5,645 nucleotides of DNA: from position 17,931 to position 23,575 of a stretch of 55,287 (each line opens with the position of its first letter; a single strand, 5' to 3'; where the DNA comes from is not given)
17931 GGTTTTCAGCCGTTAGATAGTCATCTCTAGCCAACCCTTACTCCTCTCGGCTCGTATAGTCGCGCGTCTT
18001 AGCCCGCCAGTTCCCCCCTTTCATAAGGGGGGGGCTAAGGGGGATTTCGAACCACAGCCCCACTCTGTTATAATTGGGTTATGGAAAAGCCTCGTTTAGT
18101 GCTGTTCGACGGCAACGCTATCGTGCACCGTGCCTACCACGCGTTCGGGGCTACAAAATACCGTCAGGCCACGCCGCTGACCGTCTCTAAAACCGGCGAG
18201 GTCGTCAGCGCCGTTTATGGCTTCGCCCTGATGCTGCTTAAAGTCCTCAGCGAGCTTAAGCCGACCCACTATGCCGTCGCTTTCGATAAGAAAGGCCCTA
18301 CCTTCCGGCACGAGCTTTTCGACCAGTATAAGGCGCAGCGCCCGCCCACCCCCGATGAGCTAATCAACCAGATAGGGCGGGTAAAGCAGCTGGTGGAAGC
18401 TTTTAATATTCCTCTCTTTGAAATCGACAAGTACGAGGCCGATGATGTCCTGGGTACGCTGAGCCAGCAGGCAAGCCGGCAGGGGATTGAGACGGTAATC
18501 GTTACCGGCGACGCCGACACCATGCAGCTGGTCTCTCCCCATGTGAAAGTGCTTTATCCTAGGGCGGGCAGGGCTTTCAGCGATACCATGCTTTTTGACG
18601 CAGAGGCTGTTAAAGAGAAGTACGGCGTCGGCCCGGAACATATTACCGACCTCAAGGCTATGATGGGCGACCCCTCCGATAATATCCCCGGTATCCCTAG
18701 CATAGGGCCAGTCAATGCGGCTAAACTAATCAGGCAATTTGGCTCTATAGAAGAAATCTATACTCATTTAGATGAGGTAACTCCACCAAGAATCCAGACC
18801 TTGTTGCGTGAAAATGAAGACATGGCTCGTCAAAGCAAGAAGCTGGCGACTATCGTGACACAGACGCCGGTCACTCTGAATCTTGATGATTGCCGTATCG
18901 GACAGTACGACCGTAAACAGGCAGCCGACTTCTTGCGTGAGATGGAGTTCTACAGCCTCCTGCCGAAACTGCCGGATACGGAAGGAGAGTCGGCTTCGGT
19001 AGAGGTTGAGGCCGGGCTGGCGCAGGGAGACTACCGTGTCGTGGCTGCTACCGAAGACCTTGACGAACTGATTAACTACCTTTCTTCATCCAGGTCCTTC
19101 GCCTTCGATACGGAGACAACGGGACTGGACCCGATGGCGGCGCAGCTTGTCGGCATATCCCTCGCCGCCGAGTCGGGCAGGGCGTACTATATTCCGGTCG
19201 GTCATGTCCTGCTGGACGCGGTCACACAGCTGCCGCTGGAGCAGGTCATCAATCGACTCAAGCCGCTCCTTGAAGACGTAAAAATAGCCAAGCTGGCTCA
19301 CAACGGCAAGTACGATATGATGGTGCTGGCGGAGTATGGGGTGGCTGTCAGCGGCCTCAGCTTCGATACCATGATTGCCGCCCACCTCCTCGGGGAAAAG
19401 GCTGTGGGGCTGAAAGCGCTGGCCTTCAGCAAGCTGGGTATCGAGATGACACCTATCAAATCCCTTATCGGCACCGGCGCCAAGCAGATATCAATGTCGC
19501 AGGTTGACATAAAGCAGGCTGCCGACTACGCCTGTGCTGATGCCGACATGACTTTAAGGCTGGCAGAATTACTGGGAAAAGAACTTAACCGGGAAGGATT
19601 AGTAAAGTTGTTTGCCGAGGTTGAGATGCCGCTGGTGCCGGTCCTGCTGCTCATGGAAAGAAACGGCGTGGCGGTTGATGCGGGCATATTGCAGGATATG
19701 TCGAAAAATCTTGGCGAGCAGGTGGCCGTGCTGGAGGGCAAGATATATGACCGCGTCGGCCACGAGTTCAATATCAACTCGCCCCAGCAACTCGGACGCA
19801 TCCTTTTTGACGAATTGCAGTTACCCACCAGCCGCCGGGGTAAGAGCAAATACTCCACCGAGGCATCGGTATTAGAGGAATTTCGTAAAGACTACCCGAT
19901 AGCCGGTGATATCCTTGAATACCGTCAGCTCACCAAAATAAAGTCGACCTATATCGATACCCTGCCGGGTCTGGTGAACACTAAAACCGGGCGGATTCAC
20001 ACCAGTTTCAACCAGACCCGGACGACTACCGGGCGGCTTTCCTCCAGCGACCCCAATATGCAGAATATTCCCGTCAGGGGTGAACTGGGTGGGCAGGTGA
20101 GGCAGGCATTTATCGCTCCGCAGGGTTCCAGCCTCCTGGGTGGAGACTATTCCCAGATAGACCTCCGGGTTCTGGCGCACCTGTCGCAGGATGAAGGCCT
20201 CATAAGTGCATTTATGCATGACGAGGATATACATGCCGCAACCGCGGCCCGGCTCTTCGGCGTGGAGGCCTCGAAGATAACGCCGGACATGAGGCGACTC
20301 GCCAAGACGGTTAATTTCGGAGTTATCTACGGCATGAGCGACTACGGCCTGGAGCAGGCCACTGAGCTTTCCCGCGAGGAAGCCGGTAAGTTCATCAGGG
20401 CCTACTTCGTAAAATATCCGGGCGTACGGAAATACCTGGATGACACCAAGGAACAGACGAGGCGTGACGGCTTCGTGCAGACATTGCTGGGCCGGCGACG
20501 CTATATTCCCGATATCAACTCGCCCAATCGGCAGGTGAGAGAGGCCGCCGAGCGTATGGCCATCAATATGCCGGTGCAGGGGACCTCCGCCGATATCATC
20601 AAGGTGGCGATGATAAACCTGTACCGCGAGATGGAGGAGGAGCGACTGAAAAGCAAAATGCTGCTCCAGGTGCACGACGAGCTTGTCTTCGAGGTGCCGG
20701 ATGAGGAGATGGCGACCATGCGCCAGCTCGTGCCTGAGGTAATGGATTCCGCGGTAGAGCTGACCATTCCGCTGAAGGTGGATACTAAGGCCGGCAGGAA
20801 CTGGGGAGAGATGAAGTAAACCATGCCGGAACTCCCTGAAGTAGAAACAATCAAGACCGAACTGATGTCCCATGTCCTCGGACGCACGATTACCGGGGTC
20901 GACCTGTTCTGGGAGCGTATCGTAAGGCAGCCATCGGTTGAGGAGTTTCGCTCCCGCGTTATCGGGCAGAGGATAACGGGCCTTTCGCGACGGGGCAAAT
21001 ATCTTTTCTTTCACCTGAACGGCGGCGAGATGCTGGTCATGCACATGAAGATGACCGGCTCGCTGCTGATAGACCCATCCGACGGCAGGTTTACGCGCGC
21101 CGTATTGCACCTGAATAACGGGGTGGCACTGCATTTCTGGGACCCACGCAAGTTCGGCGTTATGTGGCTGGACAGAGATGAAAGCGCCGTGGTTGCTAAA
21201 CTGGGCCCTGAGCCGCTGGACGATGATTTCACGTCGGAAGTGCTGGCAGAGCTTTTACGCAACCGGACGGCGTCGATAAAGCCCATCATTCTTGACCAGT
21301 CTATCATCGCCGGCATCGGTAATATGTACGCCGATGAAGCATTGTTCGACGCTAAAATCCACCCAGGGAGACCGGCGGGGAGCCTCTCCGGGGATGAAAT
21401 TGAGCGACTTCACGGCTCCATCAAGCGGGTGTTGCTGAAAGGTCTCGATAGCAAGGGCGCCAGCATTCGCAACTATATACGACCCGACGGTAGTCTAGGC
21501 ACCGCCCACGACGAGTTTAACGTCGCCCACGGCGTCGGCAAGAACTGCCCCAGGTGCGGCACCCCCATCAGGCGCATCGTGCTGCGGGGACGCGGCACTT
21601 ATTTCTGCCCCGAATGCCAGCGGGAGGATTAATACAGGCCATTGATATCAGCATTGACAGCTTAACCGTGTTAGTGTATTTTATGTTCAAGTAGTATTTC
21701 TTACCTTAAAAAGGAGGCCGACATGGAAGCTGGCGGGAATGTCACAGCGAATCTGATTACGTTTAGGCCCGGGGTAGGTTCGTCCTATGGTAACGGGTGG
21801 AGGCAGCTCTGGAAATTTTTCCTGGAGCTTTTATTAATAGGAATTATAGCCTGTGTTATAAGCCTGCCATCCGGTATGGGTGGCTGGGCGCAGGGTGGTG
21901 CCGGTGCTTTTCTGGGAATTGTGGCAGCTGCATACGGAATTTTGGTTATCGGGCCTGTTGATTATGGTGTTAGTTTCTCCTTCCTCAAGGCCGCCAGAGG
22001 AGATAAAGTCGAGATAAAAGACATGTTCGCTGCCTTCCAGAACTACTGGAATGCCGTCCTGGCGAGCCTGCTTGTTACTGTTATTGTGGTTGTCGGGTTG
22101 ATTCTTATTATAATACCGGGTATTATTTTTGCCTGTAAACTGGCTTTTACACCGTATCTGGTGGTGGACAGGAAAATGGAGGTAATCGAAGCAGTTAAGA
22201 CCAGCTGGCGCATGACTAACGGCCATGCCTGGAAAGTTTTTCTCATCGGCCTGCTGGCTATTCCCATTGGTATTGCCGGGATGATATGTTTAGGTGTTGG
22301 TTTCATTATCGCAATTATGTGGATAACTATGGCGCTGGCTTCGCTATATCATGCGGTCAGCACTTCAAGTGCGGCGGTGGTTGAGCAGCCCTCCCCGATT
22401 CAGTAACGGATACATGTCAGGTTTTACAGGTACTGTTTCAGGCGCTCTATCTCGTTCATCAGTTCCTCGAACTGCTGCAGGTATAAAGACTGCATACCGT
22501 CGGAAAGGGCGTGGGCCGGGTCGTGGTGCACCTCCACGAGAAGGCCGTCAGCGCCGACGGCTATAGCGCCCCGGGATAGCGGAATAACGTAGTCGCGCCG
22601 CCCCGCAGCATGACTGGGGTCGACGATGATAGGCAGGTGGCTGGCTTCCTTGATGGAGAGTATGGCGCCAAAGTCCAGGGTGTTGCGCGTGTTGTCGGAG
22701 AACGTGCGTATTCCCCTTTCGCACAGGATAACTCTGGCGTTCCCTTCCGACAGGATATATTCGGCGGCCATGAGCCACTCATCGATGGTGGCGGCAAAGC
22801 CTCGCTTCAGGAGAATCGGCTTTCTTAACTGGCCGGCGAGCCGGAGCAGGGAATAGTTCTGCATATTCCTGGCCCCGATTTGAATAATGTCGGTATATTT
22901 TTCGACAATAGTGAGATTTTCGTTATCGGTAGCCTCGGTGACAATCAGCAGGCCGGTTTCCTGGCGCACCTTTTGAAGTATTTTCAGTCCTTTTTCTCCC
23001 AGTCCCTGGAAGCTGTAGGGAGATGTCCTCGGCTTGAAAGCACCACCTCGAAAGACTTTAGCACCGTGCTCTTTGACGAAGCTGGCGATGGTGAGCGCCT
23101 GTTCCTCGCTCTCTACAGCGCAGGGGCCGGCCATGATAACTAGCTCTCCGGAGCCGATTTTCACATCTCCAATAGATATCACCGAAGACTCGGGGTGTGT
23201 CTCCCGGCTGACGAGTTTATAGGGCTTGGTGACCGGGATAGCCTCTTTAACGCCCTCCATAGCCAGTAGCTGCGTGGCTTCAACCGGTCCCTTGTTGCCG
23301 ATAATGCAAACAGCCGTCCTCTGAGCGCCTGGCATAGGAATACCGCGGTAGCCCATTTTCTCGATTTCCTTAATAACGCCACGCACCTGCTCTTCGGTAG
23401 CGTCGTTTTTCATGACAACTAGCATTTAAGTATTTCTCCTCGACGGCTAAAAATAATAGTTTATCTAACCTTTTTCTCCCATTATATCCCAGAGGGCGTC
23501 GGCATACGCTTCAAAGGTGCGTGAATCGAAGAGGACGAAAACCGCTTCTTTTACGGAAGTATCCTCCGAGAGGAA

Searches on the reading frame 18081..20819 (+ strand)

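Call 12: search_protein_families(library=pfam, proteins=[window:18081-20819:+], max_evalue=0.0001)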
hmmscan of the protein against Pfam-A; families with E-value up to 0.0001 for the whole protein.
window:18081-20819:+ (912 aa): 5 families
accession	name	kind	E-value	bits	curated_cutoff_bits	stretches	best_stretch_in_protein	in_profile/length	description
PF00476.26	DNA_pol_A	-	2.8e-160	533.8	34.3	1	537-910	4-381/381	DNA polymerase family A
PF02739.22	5_3_exonuc_N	-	2.8e-55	186.9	34.3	1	5-182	1-164/164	5'-3' exonuclease, N-terminal resolvase-like domain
PF01367.25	5_3_exonuc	-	1.4e-31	109.3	40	1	183-278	1-96/97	5'-3' exonuclease, C-terminal SAM fold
PF01612.26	DNA_pol_A_exo1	-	3.2e-28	99.1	23.6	1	318-502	1-172/173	3'-5' exonuclease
PF22619.2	DNA_polI_exo1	-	7e-05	23.1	27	0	391-440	38-87/140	DNA polymerase I, ribonuclease H-like domain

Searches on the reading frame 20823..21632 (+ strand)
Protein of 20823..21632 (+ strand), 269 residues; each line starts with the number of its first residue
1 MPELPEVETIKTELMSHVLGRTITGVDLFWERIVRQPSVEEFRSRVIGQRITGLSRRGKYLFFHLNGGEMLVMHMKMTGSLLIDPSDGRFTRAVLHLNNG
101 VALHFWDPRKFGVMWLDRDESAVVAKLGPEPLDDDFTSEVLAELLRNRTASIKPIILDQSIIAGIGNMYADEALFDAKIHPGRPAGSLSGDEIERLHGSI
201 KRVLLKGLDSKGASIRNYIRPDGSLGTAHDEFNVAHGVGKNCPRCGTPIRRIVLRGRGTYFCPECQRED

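Call 12: search_protein_families(library=pfam, proteins=[window:20823-21632:+], max_evalue=0.0001)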
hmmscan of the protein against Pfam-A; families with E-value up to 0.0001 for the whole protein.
window:20823-21632:+ (269 aa): 3 families
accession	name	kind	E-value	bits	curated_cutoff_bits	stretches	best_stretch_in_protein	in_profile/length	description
PF01149.29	Fapy_DNA_glyco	-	7.1e-36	123.8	25.5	1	1-114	1-117/117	Formamidopyrimidine-DNA glycosylase N-terminal domain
PF06831.19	H2TH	-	1.5e-28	99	34.7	1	127-216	1-90/93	Formamidopyrimidine-DNA glycosylase H2TH domain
PF06827.20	zf-FPG_IleRS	-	1.5e-09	37.9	21.3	1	239-266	1-28/30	Zinc finger found in FPG and IleRS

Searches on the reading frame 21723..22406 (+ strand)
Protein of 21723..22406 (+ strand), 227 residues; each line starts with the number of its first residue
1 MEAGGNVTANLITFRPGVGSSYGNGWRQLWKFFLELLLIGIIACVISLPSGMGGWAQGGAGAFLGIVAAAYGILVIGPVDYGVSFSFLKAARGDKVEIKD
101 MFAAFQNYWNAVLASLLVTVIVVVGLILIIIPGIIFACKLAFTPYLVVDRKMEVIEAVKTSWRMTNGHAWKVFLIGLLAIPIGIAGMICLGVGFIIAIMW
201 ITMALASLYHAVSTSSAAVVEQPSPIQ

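Call 12: search_protein_families(library=pfam, proteins=[window:21723-22406:+], max_evalue=0.0001)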
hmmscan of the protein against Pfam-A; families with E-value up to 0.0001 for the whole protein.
window:21723-22406:+ (227 aa): 3 families
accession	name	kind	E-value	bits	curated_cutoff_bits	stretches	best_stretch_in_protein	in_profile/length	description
PF06161.16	DUF975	-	3.3e-12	47.2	34.8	1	120-214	146-241/243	Protein of unknown function (DUF975)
PF06790.16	UPF0259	-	1.7e-06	28.5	31.4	1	116-166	138-188/248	Uncharacterised protein family (UPF0259)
PF10110.14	GPDPase_memb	-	1.1e-05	24.8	29.6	1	119-200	161-241/321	Membrane domain of glycerophosphoryl diester phosphodiesterase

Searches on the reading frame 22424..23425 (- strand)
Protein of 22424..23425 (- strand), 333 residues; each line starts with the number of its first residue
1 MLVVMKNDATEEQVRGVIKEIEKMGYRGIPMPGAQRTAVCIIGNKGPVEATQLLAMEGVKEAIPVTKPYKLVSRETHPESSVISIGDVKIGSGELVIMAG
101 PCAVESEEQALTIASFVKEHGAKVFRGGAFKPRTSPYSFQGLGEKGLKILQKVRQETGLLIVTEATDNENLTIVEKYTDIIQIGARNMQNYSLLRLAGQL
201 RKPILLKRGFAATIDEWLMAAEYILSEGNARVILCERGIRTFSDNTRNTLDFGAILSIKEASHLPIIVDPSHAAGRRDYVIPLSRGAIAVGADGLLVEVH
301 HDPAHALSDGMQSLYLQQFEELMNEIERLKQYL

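Call 12: search_protein_families(library=pfam, proteins=[window:22424-23425:-], max_evalue=0.0001)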
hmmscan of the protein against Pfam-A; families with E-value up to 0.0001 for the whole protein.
window:22424-23425:- (333 aa): 3 families
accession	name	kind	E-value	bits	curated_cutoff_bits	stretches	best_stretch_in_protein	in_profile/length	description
PF00793.26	DAHP_synth_1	-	1.7e-82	276.8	25.5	1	84-329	5-264/270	DAHP synthetase I family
PF18152.6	DAHP_snth_FXD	-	5.7e-16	58.5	27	1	1-67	1-67/67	DAHP synthase ferredoxin-like domain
PF03102.20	NeuB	-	8e-08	32.5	22.1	1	142-331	53-234/241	NeuB family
